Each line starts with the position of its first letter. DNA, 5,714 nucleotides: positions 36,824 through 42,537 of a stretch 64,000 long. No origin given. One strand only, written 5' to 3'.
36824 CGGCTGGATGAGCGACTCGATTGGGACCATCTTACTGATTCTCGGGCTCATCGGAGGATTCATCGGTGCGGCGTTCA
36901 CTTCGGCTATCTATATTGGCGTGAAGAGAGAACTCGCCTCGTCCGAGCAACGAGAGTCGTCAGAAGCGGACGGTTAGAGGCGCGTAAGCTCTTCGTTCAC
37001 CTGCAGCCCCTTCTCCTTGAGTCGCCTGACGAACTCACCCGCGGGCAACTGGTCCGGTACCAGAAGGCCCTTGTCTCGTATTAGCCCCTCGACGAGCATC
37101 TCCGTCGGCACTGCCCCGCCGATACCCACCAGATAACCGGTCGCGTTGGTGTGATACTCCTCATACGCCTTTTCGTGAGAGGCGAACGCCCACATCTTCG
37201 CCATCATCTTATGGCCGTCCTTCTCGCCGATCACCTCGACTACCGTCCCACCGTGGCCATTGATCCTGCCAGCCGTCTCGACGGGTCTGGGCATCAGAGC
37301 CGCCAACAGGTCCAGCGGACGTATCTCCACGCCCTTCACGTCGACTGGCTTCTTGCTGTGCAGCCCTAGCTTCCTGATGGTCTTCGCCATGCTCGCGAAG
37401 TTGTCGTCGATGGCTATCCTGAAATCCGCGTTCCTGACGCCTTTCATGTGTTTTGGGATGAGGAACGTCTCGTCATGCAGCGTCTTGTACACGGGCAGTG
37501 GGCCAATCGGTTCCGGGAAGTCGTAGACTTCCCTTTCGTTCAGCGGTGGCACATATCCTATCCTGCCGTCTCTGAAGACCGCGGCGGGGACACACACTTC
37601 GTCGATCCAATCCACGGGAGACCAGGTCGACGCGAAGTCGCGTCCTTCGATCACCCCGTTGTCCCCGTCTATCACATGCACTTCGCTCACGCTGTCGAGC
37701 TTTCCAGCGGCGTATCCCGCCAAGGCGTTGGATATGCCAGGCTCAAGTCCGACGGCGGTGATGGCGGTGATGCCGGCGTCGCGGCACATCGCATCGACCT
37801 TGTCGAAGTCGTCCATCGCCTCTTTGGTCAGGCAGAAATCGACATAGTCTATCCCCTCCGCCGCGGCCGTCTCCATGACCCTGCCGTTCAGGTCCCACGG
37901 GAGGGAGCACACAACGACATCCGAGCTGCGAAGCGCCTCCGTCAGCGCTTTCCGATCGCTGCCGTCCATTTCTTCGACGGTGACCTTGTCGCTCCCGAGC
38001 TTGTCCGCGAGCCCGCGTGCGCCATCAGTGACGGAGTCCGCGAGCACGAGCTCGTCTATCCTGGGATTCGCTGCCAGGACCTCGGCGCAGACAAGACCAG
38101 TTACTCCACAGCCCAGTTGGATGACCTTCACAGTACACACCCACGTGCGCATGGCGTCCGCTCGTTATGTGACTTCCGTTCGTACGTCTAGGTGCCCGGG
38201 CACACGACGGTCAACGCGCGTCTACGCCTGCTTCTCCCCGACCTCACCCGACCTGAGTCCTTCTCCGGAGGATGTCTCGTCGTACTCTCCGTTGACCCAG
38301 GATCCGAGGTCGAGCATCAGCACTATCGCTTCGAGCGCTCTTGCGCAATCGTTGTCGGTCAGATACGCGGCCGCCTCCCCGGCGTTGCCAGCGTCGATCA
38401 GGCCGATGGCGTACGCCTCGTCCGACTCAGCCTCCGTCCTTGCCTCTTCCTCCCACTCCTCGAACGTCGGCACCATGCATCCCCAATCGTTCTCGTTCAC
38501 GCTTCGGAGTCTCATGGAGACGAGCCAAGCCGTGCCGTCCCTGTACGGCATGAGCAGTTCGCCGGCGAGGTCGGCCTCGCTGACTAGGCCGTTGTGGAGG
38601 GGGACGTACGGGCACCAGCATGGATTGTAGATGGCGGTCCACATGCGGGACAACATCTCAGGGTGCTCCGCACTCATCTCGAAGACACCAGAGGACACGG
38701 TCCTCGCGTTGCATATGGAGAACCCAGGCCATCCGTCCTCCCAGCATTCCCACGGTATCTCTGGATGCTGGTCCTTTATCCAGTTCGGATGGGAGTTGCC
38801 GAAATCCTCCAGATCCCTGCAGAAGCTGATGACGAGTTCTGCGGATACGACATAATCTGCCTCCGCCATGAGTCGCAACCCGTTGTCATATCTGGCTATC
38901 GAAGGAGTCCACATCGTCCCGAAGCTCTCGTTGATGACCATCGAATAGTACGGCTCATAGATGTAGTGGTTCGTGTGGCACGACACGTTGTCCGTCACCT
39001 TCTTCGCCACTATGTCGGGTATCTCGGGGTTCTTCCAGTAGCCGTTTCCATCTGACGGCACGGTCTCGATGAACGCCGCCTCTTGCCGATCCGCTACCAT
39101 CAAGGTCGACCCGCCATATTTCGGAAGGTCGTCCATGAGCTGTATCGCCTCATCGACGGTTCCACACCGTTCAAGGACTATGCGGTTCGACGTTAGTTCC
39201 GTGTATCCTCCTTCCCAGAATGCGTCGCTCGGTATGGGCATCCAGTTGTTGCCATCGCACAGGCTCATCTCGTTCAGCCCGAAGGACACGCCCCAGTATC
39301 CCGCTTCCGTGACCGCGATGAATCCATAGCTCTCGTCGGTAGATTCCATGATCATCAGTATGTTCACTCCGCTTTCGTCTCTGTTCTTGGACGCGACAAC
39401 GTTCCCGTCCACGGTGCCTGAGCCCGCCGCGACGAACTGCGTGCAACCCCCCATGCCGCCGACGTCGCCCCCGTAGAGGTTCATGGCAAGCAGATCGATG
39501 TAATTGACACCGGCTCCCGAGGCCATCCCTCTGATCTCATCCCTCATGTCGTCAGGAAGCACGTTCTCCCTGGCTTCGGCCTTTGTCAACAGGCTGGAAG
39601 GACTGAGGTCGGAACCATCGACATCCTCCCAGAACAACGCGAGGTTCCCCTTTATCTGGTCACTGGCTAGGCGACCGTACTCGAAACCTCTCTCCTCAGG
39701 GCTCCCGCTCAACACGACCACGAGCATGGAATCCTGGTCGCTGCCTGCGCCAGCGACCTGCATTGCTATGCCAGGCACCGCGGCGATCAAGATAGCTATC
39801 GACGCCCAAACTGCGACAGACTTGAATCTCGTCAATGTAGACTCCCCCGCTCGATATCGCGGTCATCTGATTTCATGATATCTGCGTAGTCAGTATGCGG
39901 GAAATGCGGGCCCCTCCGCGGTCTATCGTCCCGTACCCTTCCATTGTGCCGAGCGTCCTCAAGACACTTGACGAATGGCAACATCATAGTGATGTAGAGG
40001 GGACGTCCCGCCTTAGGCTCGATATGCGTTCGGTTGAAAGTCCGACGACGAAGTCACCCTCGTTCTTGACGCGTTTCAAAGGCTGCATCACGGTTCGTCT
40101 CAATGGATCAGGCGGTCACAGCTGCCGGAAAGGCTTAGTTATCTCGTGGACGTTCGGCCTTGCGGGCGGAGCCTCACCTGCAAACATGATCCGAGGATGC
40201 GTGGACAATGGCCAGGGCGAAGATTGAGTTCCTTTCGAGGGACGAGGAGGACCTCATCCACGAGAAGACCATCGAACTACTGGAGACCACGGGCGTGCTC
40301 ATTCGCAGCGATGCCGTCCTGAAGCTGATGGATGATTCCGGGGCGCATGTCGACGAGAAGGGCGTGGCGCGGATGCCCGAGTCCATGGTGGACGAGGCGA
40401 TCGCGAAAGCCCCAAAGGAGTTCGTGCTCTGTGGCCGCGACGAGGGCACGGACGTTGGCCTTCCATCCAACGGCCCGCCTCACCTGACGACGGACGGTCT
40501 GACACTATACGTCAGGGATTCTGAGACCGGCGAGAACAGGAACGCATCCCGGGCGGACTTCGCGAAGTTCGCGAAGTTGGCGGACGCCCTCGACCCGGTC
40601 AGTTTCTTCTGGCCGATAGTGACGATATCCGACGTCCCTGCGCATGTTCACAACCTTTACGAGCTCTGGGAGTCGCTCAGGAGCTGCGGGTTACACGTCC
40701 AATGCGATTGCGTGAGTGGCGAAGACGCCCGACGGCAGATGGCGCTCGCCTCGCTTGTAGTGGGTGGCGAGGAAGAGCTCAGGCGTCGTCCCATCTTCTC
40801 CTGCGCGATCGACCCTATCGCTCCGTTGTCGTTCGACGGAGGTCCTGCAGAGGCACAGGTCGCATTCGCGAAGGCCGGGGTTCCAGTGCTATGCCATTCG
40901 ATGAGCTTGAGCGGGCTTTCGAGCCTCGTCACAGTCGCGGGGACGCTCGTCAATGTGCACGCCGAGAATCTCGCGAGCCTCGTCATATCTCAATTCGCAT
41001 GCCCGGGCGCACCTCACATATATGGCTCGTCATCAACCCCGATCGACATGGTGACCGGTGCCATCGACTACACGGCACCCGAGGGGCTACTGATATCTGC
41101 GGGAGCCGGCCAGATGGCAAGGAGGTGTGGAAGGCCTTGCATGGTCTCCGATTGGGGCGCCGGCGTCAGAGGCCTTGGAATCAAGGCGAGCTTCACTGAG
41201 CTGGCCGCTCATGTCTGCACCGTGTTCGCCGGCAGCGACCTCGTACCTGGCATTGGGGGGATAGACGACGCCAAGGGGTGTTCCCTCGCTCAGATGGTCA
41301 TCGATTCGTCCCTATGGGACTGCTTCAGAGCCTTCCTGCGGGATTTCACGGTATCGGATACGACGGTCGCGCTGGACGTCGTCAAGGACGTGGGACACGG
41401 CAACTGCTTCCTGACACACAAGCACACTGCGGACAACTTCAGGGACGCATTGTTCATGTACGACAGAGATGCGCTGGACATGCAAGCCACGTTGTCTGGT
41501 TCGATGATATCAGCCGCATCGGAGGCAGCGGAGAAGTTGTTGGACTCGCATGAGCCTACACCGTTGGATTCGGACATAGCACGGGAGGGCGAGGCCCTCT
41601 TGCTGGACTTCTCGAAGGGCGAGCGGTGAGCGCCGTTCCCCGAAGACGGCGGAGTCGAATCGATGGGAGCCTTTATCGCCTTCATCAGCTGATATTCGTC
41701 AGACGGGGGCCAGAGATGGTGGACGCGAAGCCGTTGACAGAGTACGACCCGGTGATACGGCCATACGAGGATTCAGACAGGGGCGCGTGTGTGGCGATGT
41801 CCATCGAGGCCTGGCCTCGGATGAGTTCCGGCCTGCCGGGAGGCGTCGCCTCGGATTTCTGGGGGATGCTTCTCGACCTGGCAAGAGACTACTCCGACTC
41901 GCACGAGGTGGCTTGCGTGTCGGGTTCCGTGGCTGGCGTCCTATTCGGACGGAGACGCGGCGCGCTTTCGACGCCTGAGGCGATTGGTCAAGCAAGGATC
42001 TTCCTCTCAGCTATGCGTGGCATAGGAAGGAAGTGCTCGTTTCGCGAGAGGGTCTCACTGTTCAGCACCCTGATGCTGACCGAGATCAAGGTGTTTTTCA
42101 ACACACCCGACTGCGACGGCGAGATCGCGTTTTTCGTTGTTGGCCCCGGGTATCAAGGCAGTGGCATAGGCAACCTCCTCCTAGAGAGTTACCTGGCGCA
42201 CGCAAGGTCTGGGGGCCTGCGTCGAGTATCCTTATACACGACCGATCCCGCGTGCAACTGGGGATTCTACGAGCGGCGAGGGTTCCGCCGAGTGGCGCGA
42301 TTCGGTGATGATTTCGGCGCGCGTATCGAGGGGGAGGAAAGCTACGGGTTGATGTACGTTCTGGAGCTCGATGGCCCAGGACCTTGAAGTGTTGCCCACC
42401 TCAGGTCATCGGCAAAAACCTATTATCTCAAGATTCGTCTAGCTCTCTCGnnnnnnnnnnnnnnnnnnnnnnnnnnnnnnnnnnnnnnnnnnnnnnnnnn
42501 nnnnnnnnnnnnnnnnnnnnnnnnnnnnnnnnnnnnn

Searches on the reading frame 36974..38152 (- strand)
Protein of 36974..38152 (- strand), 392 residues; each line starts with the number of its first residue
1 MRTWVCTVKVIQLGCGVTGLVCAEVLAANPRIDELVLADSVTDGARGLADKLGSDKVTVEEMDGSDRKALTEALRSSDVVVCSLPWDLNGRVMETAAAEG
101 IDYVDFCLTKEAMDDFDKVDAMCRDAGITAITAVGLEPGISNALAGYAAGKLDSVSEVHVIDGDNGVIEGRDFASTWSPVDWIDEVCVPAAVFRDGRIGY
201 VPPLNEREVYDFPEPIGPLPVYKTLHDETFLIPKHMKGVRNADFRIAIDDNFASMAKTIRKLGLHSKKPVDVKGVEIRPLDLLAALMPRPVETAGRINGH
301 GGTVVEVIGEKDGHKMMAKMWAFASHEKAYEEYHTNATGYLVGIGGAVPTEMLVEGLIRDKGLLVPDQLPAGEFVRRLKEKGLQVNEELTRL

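Call 29: search_protein_families(library=pfam, proteins=[window:36974-38152:-], max_evalue=0.00001)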
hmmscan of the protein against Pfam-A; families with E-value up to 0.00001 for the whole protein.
window:36974-38152:- (392 aa): 2 families
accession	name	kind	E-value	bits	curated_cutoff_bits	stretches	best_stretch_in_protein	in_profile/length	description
PF16653.10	Sacchrp_dh_C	-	2.9e-20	73.9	31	1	135-382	1-264/265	Saccharopine dehydrogenase C-terminal domain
PF03435.24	Sacchrp_dh_NADP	-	7.7e-16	59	25.1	1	10-131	1-129/129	Saccharopine dehydrogenase NADP binding domain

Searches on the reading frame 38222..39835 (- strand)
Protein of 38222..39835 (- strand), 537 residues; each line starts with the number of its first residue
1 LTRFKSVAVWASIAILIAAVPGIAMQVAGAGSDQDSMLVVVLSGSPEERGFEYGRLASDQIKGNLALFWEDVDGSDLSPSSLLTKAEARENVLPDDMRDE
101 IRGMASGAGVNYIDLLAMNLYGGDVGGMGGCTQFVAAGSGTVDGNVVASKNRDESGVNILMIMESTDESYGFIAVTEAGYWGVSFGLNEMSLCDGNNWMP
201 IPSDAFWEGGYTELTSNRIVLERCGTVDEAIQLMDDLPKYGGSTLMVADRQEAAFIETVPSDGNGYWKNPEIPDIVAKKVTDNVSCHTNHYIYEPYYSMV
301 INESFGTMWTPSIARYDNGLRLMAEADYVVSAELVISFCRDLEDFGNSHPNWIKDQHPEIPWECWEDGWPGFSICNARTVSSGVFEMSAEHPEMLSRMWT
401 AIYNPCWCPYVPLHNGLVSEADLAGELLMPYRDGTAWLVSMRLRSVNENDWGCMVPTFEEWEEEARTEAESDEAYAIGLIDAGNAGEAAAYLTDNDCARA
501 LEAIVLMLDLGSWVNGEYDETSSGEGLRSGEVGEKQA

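Call 29: search_protein_families(library=pfam, proteins=[window:38222-39835:-], max_evalue=0.00001)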
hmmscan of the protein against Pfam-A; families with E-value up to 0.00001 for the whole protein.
window:38222-39835:- (537 aa): 1 family
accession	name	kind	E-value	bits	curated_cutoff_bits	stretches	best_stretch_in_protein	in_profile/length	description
PF03417.21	AAT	-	1.2e-08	35.4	23.2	1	147-294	8-144/225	Acyl-coenzyme A:6-aminopenicillanic acid acyl-transferase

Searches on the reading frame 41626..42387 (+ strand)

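Call 29: search_protein_families(library=pfam, proteins=[window:41626-42387:+], max_evalue=0.00001)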
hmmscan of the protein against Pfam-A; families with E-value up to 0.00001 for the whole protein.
window:41626-42387:+ (253 aa): 3 families
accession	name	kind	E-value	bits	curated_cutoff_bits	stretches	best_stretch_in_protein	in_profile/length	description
PF00583.31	Acetyltransf_1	-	8.3e-10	39.4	20.7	1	163-220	58-116/116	Acetyltransferase (GNAT) family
PF13508.13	Acetyltransf_7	-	1.5e-07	32.1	27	1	167-221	29-83/84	Acetyltransferase (GNAT) domain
PF13673.13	Acetyltransf_10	-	2.6e-06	27.9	23.6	1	159-224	47-111/128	Acetyltransferase (GNAT) domain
